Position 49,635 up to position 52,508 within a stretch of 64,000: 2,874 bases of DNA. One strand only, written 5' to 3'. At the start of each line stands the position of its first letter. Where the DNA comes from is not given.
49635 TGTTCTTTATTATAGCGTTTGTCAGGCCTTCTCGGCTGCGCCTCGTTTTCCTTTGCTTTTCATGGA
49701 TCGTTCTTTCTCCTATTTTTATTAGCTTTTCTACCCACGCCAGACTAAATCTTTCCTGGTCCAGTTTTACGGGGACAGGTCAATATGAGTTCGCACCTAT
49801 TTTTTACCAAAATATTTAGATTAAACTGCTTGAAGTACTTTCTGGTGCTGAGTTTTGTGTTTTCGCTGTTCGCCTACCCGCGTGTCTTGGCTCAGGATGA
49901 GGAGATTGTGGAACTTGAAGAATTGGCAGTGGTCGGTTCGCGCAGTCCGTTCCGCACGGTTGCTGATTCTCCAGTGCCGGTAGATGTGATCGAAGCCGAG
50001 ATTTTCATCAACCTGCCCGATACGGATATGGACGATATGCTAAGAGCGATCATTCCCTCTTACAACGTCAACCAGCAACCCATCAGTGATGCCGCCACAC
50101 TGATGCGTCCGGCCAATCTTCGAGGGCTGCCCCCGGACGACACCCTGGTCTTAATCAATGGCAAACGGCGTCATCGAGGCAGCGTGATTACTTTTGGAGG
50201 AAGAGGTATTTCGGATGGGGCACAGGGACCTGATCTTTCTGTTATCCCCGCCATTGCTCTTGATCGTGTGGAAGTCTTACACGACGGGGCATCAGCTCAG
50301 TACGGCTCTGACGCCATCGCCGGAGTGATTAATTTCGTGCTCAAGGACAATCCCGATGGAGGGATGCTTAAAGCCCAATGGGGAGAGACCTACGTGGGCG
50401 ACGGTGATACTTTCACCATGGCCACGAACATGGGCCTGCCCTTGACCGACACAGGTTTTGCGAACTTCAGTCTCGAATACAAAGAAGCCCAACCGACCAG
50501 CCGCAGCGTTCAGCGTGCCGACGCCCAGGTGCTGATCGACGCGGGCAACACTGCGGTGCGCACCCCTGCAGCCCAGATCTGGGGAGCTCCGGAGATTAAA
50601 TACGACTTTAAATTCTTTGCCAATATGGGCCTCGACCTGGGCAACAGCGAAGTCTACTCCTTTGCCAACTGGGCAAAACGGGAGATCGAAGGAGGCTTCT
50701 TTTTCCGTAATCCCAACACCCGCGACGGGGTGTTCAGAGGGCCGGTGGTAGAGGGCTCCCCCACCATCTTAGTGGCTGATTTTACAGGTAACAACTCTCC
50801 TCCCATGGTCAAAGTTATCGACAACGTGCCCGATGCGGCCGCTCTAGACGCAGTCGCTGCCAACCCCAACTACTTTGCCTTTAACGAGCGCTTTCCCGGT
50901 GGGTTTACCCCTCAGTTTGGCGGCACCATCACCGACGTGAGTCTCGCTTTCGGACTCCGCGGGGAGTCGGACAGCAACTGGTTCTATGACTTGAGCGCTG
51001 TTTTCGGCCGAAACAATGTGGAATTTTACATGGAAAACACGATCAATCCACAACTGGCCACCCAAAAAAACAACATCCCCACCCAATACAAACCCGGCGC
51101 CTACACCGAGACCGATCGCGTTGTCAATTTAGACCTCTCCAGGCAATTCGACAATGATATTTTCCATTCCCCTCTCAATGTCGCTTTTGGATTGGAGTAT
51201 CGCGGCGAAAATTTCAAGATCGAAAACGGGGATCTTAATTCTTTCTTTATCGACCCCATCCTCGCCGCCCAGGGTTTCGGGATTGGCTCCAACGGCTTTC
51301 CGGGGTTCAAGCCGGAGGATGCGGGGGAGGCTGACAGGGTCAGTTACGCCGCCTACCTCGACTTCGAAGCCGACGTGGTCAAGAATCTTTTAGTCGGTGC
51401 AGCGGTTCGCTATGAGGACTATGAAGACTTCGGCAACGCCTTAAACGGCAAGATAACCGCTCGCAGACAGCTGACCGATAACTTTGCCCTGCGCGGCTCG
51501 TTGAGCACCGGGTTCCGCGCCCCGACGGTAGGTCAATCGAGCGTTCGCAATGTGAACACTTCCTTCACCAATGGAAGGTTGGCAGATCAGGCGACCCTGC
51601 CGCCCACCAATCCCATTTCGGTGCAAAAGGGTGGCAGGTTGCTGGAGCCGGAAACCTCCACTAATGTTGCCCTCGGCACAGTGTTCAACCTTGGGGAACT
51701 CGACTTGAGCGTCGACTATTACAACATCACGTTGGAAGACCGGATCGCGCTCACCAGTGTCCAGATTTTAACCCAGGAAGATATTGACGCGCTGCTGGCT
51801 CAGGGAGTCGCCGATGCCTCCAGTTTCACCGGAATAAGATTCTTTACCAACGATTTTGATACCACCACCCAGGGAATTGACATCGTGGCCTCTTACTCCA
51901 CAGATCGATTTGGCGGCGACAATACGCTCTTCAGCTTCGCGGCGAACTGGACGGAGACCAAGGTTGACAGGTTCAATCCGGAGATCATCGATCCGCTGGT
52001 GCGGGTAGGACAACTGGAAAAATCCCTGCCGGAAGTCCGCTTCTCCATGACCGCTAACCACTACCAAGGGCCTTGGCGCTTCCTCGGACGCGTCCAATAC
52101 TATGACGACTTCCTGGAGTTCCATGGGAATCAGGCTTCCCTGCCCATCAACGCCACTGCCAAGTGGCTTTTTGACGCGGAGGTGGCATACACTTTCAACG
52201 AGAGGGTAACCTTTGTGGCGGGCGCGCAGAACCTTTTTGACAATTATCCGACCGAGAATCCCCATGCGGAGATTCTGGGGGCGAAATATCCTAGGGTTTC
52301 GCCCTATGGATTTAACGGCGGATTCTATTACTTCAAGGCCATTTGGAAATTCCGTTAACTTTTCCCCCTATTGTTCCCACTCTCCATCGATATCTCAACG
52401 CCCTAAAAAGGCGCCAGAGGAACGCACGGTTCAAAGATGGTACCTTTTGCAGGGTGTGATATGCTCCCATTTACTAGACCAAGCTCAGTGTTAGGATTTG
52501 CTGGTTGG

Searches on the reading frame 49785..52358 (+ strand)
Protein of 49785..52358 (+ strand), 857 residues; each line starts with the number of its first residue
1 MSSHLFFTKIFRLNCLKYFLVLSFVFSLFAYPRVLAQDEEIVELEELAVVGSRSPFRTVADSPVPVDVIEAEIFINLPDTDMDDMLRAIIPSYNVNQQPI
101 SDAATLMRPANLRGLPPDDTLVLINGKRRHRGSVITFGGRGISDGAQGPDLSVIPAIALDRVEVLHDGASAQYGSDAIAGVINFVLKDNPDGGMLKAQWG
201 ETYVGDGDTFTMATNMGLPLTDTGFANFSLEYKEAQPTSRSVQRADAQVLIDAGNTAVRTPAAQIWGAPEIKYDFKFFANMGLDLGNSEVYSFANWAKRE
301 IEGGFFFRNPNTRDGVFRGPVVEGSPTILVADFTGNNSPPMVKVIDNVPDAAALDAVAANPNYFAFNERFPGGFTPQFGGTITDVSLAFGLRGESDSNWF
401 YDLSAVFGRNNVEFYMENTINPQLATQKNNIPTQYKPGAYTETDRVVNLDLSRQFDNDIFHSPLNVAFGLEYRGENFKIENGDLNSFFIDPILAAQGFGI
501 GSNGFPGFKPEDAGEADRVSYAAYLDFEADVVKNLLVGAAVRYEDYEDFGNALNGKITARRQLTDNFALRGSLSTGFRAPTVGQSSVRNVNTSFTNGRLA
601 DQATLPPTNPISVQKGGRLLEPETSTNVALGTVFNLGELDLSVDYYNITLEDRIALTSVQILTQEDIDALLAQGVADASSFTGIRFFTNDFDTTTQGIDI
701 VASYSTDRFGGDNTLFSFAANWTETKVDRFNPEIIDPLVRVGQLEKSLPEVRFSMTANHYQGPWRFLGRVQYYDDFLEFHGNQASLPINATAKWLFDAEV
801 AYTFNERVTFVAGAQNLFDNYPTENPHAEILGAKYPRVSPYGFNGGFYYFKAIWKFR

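Call 17: search_protein_families(library=pfam, proteins=[window:49785-52358:+])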
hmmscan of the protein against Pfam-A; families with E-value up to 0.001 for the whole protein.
window:49785-52358:+ (857 aa): 2 families
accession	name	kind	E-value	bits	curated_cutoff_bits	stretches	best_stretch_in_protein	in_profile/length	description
PF00593.30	TonB_dep_Rec_b-barrel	-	9.6e-32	111.8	27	1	365-817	42-436/436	TonB dependent receptor-like, beta-barrel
PF07715.20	Plug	-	1.8e-18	67.5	23.9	1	59-181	2-107/107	TonB-dependent Receptor Plug Domain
